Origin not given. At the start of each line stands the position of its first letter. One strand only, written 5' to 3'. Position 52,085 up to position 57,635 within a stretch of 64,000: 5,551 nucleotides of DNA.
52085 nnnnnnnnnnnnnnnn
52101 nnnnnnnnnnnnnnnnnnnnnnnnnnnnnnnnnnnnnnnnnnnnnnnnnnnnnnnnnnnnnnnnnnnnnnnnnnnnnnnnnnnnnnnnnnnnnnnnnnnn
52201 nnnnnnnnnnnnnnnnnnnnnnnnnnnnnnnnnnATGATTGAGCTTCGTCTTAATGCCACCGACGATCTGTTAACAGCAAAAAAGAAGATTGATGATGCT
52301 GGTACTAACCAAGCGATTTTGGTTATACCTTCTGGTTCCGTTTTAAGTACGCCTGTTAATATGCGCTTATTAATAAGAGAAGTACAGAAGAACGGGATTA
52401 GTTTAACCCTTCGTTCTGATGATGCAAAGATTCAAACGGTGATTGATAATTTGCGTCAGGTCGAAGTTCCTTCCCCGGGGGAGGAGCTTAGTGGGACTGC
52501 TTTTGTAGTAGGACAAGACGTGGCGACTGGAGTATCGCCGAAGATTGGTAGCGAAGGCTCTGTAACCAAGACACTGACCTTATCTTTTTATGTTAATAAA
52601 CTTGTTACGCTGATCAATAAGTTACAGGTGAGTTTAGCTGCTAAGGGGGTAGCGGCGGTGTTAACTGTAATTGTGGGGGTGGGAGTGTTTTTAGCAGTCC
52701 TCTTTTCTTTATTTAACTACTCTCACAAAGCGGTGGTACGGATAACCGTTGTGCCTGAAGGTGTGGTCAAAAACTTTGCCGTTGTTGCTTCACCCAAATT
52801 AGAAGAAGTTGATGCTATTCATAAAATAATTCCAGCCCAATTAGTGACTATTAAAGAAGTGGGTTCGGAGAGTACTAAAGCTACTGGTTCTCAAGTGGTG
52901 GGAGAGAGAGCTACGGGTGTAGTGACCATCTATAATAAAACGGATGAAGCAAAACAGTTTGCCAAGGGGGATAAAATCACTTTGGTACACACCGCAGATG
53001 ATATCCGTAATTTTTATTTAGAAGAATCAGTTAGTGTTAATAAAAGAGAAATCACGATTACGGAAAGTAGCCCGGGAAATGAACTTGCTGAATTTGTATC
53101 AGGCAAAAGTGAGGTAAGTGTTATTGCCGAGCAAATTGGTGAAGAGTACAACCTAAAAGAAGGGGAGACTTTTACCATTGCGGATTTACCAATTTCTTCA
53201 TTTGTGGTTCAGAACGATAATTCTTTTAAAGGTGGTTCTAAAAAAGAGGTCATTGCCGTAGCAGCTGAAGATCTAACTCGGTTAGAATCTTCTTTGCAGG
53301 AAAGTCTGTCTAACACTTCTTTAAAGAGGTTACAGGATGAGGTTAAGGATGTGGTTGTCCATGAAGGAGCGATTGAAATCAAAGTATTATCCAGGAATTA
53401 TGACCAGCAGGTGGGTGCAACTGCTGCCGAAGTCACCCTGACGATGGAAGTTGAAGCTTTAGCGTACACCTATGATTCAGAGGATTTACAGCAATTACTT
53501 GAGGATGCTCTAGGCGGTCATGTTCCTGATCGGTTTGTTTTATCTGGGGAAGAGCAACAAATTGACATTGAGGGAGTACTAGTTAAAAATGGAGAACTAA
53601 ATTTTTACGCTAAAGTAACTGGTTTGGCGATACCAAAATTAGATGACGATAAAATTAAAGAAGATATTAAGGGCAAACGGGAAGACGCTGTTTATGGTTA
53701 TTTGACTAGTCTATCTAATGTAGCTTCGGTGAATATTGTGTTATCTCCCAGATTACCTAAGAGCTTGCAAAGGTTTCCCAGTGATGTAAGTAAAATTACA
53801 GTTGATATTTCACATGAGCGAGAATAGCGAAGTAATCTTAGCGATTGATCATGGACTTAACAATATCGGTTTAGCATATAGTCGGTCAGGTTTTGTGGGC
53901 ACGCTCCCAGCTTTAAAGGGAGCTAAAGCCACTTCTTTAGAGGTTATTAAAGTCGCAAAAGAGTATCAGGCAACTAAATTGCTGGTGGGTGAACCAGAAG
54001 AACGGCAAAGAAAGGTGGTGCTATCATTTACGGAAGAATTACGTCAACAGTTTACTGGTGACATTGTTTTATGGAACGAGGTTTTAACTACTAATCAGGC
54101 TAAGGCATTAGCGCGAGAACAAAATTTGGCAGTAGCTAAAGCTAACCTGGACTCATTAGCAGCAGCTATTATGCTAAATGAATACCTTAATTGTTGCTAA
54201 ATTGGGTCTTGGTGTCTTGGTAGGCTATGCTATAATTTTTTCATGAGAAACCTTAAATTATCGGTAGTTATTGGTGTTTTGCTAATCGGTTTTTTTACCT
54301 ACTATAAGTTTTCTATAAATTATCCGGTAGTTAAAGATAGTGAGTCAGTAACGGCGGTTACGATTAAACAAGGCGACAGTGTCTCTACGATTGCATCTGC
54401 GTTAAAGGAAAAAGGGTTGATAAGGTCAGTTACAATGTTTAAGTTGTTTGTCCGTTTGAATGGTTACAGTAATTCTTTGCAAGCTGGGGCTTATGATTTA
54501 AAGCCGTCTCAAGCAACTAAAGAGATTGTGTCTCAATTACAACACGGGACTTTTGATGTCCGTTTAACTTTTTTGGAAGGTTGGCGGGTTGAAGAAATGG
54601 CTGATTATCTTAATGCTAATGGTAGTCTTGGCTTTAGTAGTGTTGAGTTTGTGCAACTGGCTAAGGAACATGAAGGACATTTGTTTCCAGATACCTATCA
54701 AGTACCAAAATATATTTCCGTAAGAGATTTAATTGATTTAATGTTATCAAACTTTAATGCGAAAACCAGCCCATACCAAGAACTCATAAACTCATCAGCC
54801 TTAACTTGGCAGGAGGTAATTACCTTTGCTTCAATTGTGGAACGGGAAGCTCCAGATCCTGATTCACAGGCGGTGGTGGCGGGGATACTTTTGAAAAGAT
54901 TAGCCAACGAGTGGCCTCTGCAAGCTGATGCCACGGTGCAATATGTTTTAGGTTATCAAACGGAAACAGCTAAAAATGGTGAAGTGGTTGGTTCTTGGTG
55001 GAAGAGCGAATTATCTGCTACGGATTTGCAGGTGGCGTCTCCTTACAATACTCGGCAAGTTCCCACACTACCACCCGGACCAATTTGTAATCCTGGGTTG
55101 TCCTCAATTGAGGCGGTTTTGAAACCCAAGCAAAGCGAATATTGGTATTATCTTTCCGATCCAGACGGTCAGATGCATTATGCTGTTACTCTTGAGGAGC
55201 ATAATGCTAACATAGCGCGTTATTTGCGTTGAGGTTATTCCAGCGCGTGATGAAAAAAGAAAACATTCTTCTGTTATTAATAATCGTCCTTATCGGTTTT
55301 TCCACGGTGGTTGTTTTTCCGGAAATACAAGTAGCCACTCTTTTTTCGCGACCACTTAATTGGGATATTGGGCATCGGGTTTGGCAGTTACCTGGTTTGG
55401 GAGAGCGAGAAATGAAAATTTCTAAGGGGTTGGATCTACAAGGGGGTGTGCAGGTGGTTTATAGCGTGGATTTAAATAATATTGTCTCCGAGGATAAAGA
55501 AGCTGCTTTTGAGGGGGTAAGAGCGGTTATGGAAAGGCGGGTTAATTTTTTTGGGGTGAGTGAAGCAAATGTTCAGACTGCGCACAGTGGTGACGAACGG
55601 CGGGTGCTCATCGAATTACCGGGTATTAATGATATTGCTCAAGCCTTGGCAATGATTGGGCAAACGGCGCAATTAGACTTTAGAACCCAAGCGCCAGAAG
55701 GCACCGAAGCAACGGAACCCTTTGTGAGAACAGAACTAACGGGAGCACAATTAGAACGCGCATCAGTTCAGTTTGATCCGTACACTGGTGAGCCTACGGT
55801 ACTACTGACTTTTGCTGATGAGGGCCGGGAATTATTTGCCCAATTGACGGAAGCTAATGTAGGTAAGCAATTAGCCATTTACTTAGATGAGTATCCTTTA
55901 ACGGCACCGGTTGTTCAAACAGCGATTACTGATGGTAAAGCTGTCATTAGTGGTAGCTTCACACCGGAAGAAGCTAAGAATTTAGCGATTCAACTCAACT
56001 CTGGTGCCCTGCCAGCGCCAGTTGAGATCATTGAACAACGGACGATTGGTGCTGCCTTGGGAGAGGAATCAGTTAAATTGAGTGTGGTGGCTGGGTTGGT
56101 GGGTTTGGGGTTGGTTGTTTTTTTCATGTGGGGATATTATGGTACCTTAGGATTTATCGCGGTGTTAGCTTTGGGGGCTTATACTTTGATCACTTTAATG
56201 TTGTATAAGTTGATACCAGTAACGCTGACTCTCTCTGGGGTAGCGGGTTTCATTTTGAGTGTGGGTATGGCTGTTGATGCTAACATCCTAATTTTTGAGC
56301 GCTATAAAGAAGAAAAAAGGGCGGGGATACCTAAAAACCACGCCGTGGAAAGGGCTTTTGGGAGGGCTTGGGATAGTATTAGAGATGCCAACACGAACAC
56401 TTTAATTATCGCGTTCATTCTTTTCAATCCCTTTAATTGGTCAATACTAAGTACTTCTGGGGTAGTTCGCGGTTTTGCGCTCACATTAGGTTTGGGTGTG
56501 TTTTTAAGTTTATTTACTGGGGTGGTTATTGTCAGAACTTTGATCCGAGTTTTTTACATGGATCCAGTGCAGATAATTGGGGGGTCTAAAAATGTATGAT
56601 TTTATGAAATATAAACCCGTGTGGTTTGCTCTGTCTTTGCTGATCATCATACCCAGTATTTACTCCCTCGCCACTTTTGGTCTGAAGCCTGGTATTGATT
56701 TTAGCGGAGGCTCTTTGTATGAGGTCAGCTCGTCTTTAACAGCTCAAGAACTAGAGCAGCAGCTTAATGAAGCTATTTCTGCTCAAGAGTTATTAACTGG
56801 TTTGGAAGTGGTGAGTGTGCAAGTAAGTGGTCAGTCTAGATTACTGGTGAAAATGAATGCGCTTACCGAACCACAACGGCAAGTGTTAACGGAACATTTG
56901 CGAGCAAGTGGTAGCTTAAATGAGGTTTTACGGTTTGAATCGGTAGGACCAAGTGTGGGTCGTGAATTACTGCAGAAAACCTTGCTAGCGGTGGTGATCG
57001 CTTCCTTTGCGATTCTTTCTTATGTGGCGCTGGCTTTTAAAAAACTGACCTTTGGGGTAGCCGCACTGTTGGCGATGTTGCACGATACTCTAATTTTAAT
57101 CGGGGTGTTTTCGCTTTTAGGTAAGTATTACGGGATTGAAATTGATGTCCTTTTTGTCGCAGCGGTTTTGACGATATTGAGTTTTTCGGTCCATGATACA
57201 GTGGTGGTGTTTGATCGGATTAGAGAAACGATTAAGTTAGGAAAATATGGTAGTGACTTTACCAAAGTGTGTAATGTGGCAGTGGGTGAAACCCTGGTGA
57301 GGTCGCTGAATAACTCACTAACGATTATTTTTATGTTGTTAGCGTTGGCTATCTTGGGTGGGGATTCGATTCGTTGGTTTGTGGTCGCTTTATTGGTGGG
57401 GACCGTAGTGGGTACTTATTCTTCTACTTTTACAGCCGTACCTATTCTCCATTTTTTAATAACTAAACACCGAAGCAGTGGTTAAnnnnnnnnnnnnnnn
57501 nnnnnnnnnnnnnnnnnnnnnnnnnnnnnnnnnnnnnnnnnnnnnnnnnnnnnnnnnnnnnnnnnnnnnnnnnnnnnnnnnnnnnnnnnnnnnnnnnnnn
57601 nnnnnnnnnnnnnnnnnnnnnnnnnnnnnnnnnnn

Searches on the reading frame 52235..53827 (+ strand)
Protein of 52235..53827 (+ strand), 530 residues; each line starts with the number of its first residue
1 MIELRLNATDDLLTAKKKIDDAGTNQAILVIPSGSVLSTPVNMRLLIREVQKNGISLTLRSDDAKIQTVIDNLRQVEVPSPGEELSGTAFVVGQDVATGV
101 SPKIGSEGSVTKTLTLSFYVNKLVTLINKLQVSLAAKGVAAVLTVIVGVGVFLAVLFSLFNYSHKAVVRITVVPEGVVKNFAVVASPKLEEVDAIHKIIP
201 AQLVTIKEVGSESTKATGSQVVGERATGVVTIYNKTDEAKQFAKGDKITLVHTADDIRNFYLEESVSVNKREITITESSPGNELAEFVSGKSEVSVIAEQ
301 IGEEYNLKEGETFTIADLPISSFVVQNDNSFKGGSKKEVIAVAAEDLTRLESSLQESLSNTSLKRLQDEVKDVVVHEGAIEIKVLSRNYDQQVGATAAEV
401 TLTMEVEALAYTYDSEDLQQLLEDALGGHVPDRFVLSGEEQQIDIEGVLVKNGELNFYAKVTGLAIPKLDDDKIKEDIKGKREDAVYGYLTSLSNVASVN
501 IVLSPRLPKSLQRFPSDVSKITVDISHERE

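Call 37: search_protein_families(library=pfam, proteins=[window:52235-53827:+], max_evalue=0.001)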
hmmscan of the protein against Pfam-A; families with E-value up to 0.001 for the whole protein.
window:52235-53827:+ (530 aa): 1 family
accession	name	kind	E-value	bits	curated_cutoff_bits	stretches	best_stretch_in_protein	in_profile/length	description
PF04865.19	Baseplate_J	-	0.00087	19.1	21.1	0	289-340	62-115/255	Baseplate J-like protein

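Call 89: search_protein_families(library=pfam, proteins=[window:52235-53827:+], max_evalue=0.01)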
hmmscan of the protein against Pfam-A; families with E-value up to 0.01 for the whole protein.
window:52235-53827:+ (530 aa): 1 family
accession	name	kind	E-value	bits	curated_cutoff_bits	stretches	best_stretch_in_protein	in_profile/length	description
PF04865.19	Baseplate_J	-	0.00087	19.1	21.1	1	289-340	62-115/255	Baseplate J-like protein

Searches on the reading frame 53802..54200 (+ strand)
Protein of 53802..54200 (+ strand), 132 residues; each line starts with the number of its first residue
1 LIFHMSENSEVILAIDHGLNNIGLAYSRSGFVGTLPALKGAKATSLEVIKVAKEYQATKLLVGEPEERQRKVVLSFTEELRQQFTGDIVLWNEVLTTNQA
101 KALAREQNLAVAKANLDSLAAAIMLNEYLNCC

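Call 37: search_protein_families(library=pfam, proteins=[window:53802-54200:+], max_evalue=0.001)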
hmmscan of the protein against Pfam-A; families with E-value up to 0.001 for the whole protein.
window:53802-54200:+ (132 aa): 1 family
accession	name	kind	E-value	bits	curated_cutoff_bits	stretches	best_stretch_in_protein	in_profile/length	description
PF03652.20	RuvX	-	2.9e-17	63.7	29.2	1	11-130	2-133/134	Holliday junction resolvase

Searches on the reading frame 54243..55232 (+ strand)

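Call 37: search_protein_families(library=pfam, proteins=[window:54243-55232:+], max_evalue=0.001)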
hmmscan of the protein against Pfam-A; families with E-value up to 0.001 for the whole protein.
window:54243-55232:+ (329 aa): 1 family
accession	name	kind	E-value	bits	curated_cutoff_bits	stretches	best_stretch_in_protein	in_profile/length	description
PF02618.21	YceG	-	3.9e-77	259.9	32.4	1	39-325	1-274/275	YceG-like family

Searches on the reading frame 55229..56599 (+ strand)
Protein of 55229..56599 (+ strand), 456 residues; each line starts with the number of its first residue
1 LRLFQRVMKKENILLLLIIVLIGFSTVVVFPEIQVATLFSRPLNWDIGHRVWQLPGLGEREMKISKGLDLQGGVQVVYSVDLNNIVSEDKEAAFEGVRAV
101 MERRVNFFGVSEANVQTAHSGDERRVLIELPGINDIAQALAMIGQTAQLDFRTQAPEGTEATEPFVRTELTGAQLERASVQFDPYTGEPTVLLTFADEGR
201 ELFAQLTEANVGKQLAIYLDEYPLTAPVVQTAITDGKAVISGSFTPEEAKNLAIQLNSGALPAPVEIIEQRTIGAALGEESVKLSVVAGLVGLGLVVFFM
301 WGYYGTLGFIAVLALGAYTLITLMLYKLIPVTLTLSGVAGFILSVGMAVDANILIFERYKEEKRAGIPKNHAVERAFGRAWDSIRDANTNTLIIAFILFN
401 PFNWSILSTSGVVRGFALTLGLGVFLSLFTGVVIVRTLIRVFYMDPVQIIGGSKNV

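Call 37: search_protein_families(library=pfam, proteins=[window:55229-56599:+], max_evalue=0.001)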
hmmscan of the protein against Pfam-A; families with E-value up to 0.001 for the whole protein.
window:55229-56599:+ (456 aa): 4 families
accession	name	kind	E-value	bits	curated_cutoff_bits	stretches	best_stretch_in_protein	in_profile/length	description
PF22599.2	SecDF_P1_head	-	9.7e-31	106.5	27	1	167-263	18-114/114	SecDF, P1 head subdomain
PF21760.3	SecD_1st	-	3.2e-17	62.2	27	1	97-154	4-58/60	Protein translocase subunit SecDF, P1 domain, N-terminal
PF02355.23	SecD_SecF_C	-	5.7e-08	32.8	20.5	1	265-441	13-185/189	Protein export membrane protein SecD/SecF, C-terminal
PF03176.21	MMPL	-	1.7e-07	30.9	20.5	1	321-429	189-295/333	MMPL family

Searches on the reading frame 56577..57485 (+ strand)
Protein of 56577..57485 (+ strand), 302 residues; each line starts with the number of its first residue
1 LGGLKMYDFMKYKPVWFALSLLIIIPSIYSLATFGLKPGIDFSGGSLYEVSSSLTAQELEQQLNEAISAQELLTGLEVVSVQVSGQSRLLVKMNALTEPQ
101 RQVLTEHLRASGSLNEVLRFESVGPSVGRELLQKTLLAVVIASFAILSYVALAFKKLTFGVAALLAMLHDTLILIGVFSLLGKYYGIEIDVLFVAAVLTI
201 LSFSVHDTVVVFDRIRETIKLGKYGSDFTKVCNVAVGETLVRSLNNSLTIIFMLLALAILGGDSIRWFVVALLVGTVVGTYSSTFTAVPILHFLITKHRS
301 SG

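Call 37: search_protein_families(library=pfam, proteins=[window:56577-57485:+], max_evalue=0.001)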
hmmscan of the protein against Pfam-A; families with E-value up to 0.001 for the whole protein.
window:56577-57485:+ (302 aa): 2 families
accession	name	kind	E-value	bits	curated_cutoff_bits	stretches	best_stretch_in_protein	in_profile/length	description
PF02355.23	SecD_SecF_C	-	3.2e-49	167.3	20.5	1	108-295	6-187/189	Protein export membrane protein SecD/SecF, C-terminal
PF07549.19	Sec_GG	-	3e-08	33.4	20.3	1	29-51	1-23/28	SecD/SecF GG Motif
